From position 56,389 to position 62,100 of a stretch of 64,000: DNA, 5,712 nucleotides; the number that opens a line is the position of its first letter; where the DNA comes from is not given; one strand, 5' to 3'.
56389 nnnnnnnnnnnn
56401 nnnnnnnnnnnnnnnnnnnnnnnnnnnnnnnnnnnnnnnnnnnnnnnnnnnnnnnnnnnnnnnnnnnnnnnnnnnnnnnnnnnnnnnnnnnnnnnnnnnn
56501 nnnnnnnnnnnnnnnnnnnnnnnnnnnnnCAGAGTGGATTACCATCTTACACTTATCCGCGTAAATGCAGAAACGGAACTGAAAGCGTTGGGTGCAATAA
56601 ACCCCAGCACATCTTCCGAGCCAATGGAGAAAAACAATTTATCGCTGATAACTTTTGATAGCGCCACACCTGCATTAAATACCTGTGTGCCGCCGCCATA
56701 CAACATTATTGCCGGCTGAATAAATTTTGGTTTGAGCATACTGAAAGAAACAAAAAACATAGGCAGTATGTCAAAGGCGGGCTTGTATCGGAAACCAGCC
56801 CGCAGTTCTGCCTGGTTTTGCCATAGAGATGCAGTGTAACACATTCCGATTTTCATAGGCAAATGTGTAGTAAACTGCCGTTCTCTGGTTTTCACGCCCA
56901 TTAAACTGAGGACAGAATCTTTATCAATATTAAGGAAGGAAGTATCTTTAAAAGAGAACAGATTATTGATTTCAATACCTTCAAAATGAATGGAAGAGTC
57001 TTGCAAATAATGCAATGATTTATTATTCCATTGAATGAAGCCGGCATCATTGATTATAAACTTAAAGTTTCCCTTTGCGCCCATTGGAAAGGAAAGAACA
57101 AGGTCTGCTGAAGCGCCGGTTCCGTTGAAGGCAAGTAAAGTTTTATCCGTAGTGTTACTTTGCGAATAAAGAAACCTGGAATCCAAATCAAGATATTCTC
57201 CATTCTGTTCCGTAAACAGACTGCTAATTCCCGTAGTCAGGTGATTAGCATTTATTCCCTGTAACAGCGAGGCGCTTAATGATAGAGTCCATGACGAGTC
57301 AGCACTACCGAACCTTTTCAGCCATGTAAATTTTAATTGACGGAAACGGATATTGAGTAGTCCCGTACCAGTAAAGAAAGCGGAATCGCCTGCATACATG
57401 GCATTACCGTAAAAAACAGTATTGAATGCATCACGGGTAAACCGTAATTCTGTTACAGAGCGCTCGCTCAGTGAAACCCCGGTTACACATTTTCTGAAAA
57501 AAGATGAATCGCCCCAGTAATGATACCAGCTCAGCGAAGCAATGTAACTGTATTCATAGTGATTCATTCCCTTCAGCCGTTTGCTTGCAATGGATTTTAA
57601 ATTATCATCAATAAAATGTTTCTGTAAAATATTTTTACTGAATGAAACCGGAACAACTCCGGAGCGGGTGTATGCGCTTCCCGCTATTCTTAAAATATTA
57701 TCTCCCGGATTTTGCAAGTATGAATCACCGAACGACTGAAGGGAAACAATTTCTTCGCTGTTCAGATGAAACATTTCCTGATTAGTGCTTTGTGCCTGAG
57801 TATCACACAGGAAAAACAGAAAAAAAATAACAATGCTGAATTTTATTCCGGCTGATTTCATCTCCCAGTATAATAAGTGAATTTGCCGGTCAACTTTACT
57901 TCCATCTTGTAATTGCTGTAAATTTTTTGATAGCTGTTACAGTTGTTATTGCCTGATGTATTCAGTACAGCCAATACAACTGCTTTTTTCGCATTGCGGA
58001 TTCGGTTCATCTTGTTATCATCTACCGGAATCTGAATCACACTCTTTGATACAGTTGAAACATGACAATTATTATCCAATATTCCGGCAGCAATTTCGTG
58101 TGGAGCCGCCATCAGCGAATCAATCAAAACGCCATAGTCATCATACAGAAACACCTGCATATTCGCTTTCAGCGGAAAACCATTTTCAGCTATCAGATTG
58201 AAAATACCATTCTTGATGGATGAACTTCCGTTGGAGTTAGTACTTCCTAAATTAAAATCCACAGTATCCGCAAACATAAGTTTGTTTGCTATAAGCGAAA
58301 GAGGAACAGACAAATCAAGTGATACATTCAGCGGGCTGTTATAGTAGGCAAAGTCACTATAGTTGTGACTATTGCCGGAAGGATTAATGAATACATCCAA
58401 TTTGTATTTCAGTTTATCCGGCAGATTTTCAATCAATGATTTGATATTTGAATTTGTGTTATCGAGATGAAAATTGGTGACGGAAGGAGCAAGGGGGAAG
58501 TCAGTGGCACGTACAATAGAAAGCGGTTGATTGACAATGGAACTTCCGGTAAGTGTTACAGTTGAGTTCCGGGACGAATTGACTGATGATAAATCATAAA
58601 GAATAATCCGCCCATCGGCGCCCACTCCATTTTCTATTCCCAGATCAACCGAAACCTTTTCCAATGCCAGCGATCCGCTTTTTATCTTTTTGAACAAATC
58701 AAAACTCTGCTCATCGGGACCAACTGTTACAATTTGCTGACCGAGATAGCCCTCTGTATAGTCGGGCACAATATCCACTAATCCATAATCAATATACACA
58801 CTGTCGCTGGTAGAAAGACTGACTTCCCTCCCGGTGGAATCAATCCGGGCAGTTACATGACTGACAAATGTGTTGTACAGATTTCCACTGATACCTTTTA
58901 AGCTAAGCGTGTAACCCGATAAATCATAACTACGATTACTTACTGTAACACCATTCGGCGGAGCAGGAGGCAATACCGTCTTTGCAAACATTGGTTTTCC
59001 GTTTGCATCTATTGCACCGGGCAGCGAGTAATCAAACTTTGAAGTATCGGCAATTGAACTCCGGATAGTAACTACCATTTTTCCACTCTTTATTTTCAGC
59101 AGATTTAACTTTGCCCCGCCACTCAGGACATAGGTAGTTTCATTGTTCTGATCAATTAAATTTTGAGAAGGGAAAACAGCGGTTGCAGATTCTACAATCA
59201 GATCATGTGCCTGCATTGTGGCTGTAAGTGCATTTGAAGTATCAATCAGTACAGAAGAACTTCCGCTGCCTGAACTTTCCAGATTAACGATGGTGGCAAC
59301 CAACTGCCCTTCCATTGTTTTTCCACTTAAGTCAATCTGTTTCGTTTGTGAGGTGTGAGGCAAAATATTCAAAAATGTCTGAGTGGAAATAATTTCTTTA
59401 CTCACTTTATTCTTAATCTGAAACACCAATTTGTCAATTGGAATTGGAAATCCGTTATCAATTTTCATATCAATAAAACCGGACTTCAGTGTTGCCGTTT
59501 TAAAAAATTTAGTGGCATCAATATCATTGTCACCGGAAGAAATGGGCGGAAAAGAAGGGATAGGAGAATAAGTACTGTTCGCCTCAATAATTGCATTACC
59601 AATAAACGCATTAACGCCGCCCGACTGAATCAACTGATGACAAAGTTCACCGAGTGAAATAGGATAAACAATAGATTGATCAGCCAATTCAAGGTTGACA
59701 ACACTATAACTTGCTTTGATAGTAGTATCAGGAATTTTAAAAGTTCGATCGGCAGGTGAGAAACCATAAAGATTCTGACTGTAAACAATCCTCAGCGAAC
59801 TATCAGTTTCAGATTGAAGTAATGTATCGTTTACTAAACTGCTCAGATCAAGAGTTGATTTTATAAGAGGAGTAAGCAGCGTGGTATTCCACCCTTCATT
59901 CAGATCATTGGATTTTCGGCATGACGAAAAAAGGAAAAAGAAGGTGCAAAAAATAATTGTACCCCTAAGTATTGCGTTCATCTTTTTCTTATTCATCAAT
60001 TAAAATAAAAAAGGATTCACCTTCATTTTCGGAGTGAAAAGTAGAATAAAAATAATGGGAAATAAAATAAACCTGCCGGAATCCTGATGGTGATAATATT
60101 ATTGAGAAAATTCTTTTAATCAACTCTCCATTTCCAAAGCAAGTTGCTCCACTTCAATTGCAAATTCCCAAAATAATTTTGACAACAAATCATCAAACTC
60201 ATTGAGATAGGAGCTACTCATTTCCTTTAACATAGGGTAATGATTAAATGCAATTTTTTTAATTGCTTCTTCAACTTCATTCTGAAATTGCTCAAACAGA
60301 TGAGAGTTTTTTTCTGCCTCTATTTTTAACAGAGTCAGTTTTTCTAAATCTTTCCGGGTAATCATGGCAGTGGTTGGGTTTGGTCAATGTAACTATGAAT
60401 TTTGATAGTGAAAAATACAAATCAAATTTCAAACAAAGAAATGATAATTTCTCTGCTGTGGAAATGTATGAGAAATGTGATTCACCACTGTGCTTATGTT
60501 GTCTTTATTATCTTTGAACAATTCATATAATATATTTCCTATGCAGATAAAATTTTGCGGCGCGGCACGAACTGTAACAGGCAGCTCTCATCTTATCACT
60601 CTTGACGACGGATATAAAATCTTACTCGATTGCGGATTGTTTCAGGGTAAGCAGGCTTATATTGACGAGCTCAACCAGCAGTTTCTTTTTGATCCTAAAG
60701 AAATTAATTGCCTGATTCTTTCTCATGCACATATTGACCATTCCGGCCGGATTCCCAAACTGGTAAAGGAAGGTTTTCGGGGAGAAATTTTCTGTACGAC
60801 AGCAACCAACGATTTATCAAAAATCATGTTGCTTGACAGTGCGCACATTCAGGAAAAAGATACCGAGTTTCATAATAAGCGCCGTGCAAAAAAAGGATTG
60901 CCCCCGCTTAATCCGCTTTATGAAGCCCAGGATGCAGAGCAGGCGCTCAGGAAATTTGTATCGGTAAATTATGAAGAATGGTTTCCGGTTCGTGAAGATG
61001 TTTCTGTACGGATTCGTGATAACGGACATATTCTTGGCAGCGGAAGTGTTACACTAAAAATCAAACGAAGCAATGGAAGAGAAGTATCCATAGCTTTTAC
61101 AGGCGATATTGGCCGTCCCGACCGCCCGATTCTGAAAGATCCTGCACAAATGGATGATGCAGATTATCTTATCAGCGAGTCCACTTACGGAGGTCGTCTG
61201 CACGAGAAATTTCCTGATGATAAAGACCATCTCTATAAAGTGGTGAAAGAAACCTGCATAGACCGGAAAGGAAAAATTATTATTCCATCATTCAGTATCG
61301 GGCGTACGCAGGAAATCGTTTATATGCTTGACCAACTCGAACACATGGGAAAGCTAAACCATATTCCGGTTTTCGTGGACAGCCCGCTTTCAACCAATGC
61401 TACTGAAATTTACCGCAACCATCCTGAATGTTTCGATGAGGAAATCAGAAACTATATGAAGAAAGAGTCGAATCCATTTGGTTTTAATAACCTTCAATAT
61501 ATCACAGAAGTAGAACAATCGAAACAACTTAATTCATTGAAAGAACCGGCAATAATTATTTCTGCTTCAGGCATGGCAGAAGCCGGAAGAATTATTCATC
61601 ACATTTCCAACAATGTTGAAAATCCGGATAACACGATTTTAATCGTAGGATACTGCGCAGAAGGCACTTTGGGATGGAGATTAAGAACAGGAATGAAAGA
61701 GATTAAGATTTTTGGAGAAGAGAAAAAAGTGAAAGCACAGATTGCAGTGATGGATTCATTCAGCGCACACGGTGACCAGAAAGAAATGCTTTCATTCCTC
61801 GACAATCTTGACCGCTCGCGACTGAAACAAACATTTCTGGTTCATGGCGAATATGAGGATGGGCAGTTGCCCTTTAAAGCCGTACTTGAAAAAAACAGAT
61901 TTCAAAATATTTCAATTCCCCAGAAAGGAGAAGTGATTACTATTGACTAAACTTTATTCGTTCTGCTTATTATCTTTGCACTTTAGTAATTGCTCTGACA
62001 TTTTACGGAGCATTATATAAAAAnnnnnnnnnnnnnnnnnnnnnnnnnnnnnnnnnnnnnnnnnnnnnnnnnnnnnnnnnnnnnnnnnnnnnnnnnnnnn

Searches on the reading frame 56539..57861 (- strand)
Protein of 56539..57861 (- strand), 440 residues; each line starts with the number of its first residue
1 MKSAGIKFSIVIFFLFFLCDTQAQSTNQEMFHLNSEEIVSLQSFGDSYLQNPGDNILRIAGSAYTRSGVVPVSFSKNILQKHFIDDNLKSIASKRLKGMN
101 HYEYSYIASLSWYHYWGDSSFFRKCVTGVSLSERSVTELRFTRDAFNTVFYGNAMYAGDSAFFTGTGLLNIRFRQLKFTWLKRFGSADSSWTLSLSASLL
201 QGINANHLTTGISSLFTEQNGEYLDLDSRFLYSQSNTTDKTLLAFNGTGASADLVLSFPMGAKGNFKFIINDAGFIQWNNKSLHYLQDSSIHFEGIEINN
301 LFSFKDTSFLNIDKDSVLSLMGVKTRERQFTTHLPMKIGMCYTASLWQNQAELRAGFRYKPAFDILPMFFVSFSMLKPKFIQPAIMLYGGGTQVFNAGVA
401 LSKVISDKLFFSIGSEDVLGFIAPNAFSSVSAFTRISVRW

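Call 70: search_protein_families(library=pfam, proteins=[window:56539-57861:-], max_evalue=0.00001)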
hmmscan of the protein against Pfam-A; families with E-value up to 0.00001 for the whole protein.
window:56539-57861:- (440 aa): 1 family
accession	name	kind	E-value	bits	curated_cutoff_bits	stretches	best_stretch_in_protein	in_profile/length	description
PF18990.6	DUF5723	-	1.6e-11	44.9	26.8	1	126-353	80-313/376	Family of unknown function (DUF5723)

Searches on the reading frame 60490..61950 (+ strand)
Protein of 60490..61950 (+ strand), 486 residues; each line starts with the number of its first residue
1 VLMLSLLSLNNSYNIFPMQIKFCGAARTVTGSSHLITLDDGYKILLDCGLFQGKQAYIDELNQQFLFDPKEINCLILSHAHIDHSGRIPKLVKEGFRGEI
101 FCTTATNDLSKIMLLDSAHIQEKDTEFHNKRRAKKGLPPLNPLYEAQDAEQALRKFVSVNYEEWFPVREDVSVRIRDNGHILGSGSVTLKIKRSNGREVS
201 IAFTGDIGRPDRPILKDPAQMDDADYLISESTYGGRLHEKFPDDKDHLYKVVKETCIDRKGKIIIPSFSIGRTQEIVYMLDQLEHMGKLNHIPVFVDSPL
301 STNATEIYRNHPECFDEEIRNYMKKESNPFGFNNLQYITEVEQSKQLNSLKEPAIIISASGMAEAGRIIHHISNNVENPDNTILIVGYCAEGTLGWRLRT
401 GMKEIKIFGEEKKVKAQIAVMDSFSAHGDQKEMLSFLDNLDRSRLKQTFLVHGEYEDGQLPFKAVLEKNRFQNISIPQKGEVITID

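Call 70: search_protein_families(library=pfam, proteins=[window:60490-61950:+], max_evalue=0.00001)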
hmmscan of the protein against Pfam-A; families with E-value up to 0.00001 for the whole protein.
window:60490-61950:+ (486 aa): 4 families
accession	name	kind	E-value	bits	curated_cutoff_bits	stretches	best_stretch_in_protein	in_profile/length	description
PF10996.14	Beta-Casp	-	3e-41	141.1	27.7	1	273-398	1-120/120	Beta-Casp domain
PF00753.33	Lactamase_B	-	3e-10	40.8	22.7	1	30-94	5-66/196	Metallo-beta-lactamase superfamily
PF07521.17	RMMBL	-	9e-10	38.9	21.6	1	413-457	3-44/63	Zn-dependent metallo-hydrolase RNA specificity domain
PF16661.11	Lactamase_B_6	-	5.6e-09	36.1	27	1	36-184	2-144/193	Metallo-beta-lactamase superfamily domain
